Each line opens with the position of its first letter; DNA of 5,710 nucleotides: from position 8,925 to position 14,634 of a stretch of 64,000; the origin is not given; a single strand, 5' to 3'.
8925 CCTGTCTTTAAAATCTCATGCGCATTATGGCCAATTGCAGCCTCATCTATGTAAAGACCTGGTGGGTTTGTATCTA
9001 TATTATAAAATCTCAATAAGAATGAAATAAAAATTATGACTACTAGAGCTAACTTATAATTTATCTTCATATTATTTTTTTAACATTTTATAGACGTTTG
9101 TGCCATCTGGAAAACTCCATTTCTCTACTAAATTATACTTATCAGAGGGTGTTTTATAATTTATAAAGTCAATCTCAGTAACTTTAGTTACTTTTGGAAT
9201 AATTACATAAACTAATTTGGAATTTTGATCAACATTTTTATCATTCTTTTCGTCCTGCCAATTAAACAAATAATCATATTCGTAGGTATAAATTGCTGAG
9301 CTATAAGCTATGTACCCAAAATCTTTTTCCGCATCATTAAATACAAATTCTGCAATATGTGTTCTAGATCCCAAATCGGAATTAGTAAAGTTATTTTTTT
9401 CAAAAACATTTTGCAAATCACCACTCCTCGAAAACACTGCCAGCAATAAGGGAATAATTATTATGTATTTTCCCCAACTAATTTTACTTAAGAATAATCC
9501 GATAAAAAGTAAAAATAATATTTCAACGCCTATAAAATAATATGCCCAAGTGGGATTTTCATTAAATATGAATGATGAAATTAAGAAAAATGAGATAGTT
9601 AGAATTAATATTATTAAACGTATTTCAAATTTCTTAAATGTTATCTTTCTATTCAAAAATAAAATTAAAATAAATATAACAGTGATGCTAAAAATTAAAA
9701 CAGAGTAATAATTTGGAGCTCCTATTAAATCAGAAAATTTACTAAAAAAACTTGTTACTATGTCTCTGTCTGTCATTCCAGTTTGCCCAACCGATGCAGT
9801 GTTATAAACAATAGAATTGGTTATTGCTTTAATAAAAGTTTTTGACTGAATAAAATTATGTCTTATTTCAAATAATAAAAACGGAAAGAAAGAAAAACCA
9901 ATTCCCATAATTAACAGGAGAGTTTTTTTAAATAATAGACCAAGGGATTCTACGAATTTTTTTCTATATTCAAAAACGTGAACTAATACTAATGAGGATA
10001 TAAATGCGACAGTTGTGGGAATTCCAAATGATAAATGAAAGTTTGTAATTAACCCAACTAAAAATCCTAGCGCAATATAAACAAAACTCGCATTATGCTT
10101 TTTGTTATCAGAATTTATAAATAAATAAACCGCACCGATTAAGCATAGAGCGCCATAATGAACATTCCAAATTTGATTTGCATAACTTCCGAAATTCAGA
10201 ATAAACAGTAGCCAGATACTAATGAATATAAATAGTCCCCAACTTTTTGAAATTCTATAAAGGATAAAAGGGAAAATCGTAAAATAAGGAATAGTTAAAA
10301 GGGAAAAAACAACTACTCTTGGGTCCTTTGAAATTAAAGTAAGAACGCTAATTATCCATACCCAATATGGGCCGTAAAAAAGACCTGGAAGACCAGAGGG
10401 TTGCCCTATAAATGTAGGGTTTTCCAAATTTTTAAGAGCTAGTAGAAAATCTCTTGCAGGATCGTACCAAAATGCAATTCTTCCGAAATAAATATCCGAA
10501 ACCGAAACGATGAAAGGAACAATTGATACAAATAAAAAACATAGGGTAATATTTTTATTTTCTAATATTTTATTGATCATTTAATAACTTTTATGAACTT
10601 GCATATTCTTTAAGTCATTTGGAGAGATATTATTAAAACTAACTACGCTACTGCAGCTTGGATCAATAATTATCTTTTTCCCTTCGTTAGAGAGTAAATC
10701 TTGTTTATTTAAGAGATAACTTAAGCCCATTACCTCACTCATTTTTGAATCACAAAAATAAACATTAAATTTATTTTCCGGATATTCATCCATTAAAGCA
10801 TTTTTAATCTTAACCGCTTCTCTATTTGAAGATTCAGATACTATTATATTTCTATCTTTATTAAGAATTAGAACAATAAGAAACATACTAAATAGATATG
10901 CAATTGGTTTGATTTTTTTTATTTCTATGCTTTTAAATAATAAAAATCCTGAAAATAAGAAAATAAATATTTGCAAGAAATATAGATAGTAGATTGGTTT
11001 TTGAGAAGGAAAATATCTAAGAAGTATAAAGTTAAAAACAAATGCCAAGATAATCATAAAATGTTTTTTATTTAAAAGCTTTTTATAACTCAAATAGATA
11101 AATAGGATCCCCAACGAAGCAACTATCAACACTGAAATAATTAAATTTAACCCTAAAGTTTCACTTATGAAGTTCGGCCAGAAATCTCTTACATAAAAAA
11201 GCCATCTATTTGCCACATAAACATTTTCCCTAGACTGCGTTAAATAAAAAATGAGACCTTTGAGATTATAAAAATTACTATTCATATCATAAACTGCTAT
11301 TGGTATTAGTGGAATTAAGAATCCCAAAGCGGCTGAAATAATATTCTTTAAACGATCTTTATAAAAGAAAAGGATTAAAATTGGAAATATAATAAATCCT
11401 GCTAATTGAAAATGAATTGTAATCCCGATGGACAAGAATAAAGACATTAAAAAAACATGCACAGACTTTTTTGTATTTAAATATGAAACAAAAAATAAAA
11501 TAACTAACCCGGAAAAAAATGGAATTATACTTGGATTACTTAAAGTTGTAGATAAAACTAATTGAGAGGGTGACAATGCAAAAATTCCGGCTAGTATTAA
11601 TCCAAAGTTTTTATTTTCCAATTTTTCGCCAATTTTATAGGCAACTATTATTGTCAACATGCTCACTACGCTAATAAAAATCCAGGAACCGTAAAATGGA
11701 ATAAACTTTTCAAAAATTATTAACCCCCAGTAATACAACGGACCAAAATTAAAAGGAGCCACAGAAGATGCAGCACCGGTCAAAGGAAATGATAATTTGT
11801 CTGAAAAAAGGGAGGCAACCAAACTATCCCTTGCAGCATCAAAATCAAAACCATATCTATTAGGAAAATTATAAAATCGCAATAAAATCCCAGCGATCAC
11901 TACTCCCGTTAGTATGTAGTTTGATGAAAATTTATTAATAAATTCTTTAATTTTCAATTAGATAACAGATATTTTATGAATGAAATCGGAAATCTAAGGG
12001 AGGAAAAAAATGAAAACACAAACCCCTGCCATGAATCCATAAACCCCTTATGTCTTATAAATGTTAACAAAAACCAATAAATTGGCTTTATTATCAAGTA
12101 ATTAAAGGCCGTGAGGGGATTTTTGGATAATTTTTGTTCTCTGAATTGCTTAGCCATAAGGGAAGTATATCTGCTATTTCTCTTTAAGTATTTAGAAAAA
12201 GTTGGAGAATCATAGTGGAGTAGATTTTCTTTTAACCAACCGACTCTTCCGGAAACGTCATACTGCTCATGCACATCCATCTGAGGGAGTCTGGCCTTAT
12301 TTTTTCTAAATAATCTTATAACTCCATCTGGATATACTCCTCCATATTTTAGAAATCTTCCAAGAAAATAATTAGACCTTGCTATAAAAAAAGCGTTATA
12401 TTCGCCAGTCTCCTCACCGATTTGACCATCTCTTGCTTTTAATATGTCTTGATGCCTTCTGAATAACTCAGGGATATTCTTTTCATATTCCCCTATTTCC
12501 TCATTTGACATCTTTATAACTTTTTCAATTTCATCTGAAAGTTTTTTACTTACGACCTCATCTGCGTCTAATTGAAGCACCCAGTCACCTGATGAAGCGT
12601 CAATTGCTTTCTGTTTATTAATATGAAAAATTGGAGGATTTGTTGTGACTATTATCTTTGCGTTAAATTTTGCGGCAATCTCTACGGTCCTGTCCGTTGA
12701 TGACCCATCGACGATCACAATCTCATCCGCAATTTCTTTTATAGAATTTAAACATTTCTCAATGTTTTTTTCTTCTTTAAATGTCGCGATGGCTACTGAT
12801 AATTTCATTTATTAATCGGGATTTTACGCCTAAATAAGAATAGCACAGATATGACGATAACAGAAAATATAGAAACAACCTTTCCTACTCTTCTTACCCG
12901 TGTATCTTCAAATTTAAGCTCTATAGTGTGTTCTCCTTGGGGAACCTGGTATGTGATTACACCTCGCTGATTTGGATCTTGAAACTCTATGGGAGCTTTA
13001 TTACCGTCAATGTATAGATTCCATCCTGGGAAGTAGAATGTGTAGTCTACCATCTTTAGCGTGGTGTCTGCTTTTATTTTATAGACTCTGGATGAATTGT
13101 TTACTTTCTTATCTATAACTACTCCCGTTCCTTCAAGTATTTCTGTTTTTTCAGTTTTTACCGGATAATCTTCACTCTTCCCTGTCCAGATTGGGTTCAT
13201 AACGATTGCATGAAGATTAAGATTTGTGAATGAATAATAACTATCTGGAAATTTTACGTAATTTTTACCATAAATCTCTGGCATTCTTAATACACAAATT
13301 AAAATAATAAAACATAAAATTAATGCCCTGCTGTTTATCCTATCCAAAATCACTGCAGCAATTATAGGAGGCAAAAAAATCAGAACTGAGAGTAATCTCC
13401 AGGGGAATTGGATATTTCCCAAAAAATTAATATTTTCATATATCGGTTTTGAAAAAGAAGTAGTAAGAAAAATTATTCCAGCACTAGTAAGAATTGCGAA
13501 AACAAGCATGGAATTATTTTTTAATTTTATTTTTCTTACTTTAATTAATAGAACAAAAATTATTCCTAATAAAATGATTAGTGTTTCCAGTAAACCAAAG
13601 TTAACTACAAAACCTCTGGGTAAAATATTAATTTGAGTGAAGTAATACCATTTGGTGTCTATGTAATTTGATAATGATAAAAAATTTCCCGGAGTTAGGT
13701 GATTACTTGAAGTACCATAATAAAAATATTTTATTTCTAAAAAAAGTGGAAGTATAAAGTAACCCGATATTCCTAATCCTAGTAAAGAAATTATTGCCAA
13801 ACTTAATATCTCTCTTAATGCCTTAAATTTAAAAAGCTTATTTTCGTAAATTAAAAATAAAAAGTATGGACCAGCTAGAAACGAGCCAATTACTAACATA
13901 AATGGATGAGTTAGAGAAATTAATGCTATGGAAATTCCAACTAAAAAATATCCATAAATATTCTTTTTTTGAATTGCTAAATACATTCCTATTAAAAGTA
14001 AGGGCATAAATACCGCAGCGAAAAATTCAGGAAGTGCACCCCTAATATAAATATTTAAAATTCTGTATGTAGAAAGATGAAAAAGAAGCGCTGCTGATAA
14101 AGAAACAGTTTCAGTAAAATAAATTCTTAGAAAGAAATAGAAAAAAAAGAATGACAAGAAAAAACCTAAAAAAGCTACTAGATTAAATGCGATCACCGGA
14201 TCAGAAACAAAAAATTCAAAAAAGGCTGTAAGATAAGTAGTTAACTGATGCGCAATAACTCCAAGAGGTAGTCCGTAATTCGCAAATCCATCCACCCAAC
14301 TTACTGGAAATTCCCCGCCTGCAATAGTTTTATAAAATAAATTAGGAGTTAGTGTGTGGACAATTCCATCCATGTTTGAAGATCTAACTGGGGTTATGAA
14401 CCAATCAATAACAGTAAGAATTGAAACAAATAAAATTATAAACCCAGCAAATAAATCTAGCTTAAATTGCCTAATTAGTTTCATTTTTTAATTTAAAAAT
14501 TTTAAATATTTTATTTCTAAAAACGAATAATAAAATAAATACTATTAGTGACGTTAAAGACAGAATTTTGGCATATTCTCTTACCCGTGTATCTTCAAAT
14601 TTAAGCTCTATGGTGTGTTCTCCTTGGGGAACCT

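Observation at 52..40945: A 40-kb, roughly 35-gene surface-glycosylation island with about 20 GT-C-like membrane proteins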

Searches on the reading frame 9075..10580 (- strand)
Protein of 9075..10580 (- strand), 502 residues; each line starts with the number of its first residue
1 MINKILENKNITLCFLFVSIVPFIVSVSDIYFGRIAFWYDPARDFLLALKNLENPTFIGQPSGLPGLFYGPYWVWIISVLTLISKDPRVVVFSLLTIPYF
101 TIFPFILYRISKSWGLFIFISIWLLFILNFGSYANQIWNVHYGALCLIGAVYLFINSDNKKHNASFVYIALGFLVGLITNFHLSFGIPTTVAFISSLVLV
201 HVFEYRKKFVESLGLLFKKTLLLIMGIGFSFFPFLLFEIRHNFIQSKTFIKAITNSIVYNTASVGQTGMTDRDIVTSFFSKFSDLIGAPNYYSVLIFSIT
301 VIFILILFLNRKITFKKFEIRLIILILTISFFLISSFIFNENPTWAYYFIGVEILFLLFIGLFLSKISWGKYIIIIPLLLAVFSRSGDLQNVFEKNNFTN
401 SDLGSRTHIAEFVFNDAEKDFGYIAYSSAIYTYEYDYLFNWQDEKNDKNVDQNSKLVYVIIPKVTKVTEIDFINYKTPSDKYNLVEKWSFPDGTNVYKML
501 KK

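Call 3: search_protein_families(library=pfam, proteins=[window:9075-10580:-], max_evalue=0.01)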
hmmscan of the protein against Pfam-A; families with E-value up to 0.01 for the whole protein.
window:9075-10580:- (502 aa): 0 families

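Call 12: search_solved_structures(query=window:9075-10580:-, max_evalue=10)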
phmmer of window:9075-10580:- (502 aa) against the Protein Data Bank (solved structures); distinct sequences matched with E-value up to 10: 0.

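Call 26: find_homologous_proteins(query=window:9075-10580:-, max_evalue=0.001)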
Query window:9075-10580:- (502 aa): 71 proteins with E <= 0.001 among 8000 candidates.
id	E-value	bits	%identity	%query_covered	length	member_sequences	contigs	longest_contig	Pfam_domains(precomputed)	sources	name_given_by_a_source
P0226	0.0e+0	1098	100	100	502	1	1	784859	-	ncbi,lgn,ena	-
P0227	3.6e-253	859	77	99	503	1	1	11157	-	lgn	-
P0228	3.6e-241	820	74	100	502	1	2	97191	-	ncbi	-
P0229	1.1e-229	782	71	100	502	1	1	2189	-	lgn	-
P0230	3.7e-196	671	61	99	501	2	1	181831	-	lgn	-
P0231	8.2e-193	660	60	99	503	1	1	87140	-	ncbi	-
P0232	9.0e-176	604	57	98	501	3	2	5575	-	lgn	-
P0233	1.4e-170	587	55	99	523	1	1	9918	-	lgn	-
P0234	1.8e-155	537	52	96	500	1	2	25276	-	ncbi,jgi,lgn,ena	-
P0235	1.9e-128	448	44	99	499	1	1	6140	-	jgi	jgi:hypothetical protein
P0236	3.9e-116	407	42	97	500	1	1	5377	-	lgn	-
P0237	1.5e-101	359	39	94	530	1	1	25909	-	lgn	-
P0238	9.9e-99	350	38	97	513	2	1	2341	-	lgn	-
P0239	7.2e-98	347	39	97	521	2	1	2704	-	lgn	-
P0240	1.7e-97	346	38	97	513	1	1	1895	-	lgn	-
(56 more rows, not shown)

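Call 37: predict_structure(alignment_id=A3)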
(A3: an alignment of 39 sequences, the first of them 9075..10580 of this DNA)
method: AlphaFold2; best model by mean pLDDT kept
length: 502 residues; sequences in the alignment: 39
mean_pLDDT: 91.1   pTM: 0.90
mean pLDDT of the five models: 91.1, 91.1, 89.5, 85.3, 84.7
residues with pLDDT >= 90: 378; 70-90: 109; 50-70: 9; < 50: 6
segments of 3 or more residues with pLDDT < 50: 1-6
pLDDT, mean of each block of 10 residues (from residue 1): 53 85 95 91 91 88 85 94 94 96 96 92 95 91 96 85 84 97 95 98 93 94 97 92 92 85 80 94 91 90 93 94 98 93 89 97 92 91 88 90 94 93 84 88 84 94 94 95 97 96 95
secondary structure, 60 per line:
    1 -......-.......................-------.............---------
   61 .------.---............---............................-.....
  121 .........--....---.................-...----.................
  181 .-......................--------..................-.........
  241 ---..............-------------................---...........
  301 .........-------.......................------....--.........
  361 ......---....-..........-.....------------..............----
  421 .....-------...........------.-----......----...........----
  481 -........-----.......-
elements in order: H2-7 H9-31 H39-51 H72-83 H87-114 H116-129 H132-135 H139-155 H164-181 H183-204 H213-230 H232-240 H244-257 H271-286 H290-309 H317-339 H346-349 H352-366 H370-373 H375-384 H386-390 H403-416 E421-425 H433-443 E456-461 H466-476 E482-489 E495-501

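Call 40: fold_search(model_id=the predicted structure, library=pdb)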
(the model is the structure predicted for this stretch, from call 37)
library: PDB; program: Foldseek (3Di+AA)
matches with E <= 10: 234; with E <= 0.001: 6
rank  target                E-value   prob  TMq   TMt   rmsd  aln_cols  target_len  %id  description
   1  5f15                  1.6e-05  1.00  0.61  0.57   7.4       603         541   10  Crystal Structure of ArnT from Cupriavidus metallidurans bound to Undecaprenyl phosphate (released 2016-02-17)
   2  5ezm                  2.7e-05  1.00  0.62  0.58   6.9       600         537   10  Crystal Structure of ArnT from Cupriavidus metallidurans in the apo state (released 2016-02-17)
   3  6gxc_A                3.9e-04  1.00  0.43  0.33  11.1       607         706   12  Bacterial oligosaccharyltransferase PglB in complex with an inhibitory peptide and a reactive lipid-linked oligosaccha (released 2018-11-14)
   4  5ogl_A                7.1e-04  1.00  0.43  0.33  11.1       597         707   12  Structure of bacterial oligosaccharyltransferase PglB in complex with an acceptor peptide and an lipid-linked oligosac (released 2017-10-25)
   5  7zli_A                8.8e-04  1.00  0.44  0.36  13.3       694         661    9  Cryo-EM structure of C-mannosyltransferase CeDPY19, in complex with Dol25-P-Man and bound to CMT2-Fab and anti-Fab nan (released 2023-01-11)
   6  7zlg_A                8.8e-04  1.00  0.44  0.36  13.3       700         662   10  Cryo-EM structure of C-mannosyltransferase CeDPY19, in complex with acceptor peptide and bound to CMT2-Fab and anti-Fa (released 2023-01-11)
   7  8b6l_I                1.7e-03  1.00  0.41  0.32  14.7       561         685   11  Subtomogram average of the human Sec61-TRAP-OSTA-translocon (released 2022-12-07)
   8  6ftg_5                3.1e-03  1.00  0.44  0.37  11.4       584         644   13  Subtomogram average of OST-containing ribosome-translocon complexes from canine rough microsomal membranes (released 2018-03-21)
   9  3wak                  4.8e-03  1.00  0.43  0.28  13.7       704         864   11  Crystal structure of the Archaeoglobus fulgidus oligosaccharyltransferase (O29867_ARCFU) in the apo form (released 2013-10-30)
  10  6x0o                  8.7e-03  1.00  0.34  0.19  13.6       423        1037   10  Single-Particle Cryo-EM Structure of Arabinosyltransferase EmbB from Mycobacterium smegmatis (released 2020-06-10)
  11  9s6r_A                1.1e-02  1.00  0.32  0.40  12.8       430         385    9  Ternary cryo-EM structure of yeast ALG3 with Dol25-PP-GlcNAc2Man5, Dol25-P-Man, and Fab (released 2026-03-18)
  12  8if8_B                1.7e-02  0.99  0.43  0.37  11.0       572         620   10  Arabinosyltransferase AftA (released 2023-05-31)
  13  7bvf_A                2.2e-02  1.00  0.39  0.21  13.2       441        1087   11  Cryo-EM structure of Mycobacterium tuberculosis arabinosyltransferase EmbA-EmbB-AcpM2 in complex with ethambutol (released 2020-04-29)
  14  7bvc_B                3.3e-02  1.00  0.41  0.22  12.9       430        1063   11  Cryo-EM structure of Mycobacterium smegmatis arabinosyltransferase EmbA-EmbB-AcpM2 in complex with ethambutol (released 2020-04-29)
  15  7bve_A                7.6e-02  0.99  0.42  0.23  14.1       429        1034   12  Cryo-EM structure of Mycobacterium smegmatis arabinosyltransferase EmbC2-AcpM2 in complex with ethambutol (released 2020-04-29)
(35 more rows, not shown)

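Call 43: find_encoding_contigs(protein=P0228, flank=10000, max_places=2)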
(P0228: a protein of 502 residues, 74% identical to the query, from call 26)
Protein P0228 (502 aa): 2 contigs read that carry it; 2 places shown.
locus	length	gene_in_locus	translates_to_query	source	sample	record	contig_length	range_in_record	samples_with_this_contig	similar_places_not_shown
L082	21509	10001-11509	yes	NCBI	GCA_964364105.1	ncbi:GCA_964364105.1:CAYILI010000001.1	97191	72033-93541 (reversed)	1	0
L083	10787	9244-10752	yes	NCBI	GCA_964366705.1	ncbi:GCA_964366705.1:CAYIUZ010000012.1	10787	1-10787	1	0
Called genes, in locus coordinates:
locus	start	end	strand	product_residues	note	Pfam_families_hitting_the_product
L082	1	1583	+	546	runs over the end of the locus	PF02366:PMT, PF13231:PMT_2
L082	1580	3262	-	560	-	-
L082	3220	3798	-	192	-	-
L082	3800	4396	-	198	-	-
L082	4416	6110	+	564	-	PF10131:PTPS_related (weak)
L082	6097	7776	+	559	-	PF10131:PTPS_related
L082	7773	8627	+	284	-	PF00535:Glycos_transf_2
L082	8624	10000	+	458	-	-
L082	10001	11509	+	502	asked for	-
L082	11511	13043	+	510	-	PF13231:PMT_2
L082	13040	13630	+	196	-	-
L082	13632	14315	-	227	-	PF00535:Glycos_transf_2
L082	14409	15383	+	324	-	PF01073:3Beta_HSD, PF01370:Epimerase, PF02719:Polysacc_synt_2, PF04321:RmlD_sub_bind, PF05368:NmrA, PF07993:NAD_binding_4 (weak), PF13460:NAD_binding_10, PF16363:GDP_Man_Dehyd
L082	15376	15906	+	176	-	-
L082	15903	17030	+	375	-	PF26314:MptA_B_family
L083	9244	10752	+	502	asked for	-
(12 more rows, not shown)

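Call 44: find_encoding_contigs(protein=P0230, flank=10000, max_places=2)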
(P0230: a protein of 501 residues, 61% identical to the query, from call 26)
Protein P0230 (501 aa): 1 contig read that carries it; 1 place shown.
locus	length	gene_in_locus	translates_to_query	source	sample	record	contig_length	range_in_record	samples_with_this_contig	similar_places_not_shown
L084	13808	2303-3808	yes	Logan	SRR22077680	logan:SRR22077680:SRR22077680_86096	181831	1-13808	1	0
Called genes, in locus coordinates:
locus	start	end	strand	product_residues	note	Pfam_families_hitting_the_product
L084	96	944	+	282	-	PF00535:Glycos_transf_2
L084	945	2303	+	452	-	-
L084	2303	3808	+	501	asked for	-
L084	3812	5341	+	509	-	PF13231:PMT_2 (weak)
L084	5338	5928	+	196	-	-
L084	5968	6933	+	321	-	PF01073:3Beta_HSD, PF01370:Epimerase, PF02719:Polysacc_synt_2, PF04321:RmlD_sub_bind, PF05368:NmrA (weak), PF13460:NAD_binding_10, PF16363:GDP_Man_Dehyd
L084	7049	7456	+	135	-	-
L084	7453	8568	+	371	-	PF26314:MptA_B_family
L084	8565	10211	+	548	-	PF10131:PTPS_related, PF09586:YfhO (weak)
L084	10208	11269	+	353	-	PF13439:Glyco_transf_4, PF00534:Glycos_transf_1, PF13692:Glyco_trans_1_4, PF13524:Glyco_trans_1_2 (weak), PF20706:GT4-conflict (weak)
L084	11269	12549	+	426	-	PF01943:Polysacc_synt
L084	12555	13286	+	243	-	PF00535:Glycos_transf_2, PF10111:Glyco_tranf_2_2 (weak)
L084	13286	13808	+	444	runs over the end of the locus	PF13231:PMT_2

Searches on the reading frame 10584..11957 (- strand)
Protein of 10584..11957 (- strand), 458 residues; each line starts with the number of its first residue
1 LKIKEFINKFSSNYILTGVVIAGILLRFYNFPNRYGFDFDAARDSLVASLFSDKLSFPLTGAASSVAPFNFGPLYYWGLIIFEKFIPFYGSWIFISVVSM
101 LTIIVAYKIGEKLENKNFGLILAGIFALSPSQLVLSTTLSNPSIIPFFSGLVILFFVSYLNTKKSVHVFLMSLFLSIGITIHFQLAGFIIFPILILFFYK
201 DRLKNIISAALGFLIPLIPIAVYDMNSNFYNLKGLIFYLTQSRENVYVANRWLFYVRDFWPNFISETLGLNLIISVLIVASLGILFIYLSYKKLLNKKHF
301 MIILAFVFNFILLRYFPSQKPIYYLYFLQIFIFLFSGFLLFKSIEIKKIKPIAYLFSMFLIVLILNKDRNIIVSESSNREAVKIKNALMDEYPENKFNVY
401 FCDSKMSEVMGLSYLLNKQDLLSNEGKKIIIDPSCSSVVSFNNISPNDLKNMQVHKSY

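Call 3: search_protein_families(library=pfam, proteins=[window:10584-11957:-], max_evalue=0.01)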
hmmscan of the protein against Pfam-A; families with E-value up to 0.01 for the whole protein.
window:10584-11957:- (458 aa): 1 family
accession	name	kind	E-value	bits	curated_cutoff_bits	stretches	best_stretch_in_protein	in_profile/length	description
PF13231.12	PMT_2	-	0.00088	20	26.1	1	94-220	27-154/160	Dolichyl-phosphate-mannose-protein mannosyltransferase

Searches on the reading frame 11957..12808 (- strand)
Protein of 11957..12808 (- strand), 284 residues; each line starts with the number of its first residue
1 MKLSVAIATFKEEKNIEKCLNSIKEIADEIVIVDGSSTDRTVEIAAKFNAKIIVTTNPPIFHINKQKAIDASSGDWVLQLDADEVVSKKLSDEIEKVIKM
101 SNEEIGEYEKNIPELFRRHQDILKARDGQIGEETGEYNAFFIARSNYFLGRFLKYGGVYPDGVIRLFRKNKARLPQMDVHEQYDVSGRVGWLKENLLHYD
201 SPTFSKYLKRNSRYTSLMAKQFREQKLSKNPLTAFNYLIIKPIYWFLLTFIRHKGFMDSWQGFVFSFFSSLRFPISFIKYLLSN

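Call 4: search_protein_families(library=pfam, proteins=[window:11957-12808:-], max_evalue=0.01)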
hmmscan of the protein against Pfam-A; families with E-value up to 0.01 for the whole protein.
window:11957-12808:- (284 aa): 3 families
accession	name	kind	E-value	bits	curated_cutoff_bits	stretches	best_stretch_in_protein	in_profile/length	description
PF00535.33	Glycos_transf_2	-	9.9e-20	71.6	23.3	1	4-120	1-127/168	Glycosyl transferase family 2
PF13704.12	Glyco_tranf_2_4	-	1.8e-06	28.8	27.5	1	12-89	3-87/98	Glycosyl transferase family 2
PF13641.12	Glyco_tranf_2_3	-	0.0018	18.7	27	1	3-89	3-102/230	Glycosyltransferase like family 2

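Call 32: search_protein_families(library=ncbifam, proteins=[window:11957-12808:-], max_evalue=0.001)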
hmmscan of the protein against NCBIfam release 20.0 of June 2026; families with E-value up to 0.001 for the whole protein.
window:11957-12808:- (284 aa): 9 families
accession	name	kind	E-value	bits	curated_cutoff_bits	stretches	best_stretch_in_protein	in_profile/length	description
TIGR04283.1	glyco_like_mftF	equivalog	1.7e-13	50.7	182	1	3-112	1-111/221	TIGR04283 family arsenosugar biosynthesis glycosyltransferase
TIGR04195.1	S_glycosyl_SunS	equivalog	4.3e-13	48.9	350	1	5-100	61-157/421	SunS family peptide S-glycosyltransferase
NF007482.0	PRK10073.1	equivalog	6.3e-08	32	423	1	2-94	7-106/334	glycosyltransferase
NF041391.1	DPhHxTase_Halo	equivalog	3.5e-07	29.4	375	1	8-87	2-82/213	dolichyl-phosphate hexose transferase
NF038302.1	EPS_HpsE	equivalog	1.2e-06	27.7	300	1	1-114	1-134/307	hormogonium polysaccharide biosynthesis glycosyltransferase HpsE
TIGR04182.1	glyco_TIGR04182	equivalog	1.3e-06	28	325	1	4-89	3-88/293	S-layer glycoprotein N-glycosyltransferase AglJ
NF050050.1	ProtGlycPglI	equivalog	4e-06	26.4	500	1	2-97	3-108/306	GalNAc(5)-diNAcBac-PP-undecaprenol beta-1,3-glucosyltransferase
NF010496.0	PRK13915.1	equivalog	6.1e-06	25.5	262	1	2-57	32-93/307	glucosyl-3-phosphoglycerate synthase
NF047683.1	TeichurnBiosyTuaG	equivalog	0.00057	19.6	400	1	3-95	8-109/252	teichuronic acid biosynthesis protein TuaG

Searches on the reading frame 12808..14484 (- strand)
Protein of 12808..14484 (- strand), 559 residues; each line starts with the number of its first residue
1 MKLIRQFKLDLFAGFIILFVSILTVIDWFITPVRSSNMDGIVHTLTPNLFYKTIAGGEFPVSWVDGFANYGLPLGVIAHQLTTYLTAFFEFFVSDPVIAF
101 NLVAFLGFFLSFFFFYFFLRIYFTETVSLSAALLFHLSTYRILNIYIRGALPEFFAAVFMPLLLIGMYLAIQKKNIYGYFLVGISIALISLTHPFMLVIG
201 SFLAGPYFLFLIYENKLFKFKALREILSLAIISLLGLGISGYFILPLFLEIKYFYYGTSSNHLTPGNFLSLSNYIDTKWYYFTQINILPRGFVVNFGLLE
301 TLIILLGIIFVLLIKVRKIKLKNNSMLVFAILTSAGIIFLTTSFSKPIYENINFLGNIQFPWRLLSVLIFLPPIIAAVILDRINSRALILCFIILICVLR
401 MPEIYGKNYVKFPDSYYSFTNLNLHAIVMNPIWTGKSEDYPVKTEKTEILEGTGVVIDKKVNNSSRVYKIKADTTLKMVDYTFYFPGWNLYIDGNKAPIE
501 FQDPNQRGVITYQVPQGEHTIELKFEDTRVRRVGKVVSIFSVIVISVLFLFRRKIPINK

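Call 4: search_protein_families(library=pfam, proteins=[window:12808-14484:-], max_evalue=0.01)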
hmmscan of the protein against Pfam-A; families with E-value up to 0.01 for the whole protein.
window:12808-14484:- (559 aa): 1 family
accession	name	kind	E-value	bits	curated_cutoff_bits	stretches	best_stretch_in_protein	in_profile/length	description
PF10131.15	PTPS_related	-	1.2e-11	44.2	26.4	1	84-403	10-303/621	6-pyruvoyl-tetrahydropterin synthase related domain; membrane protein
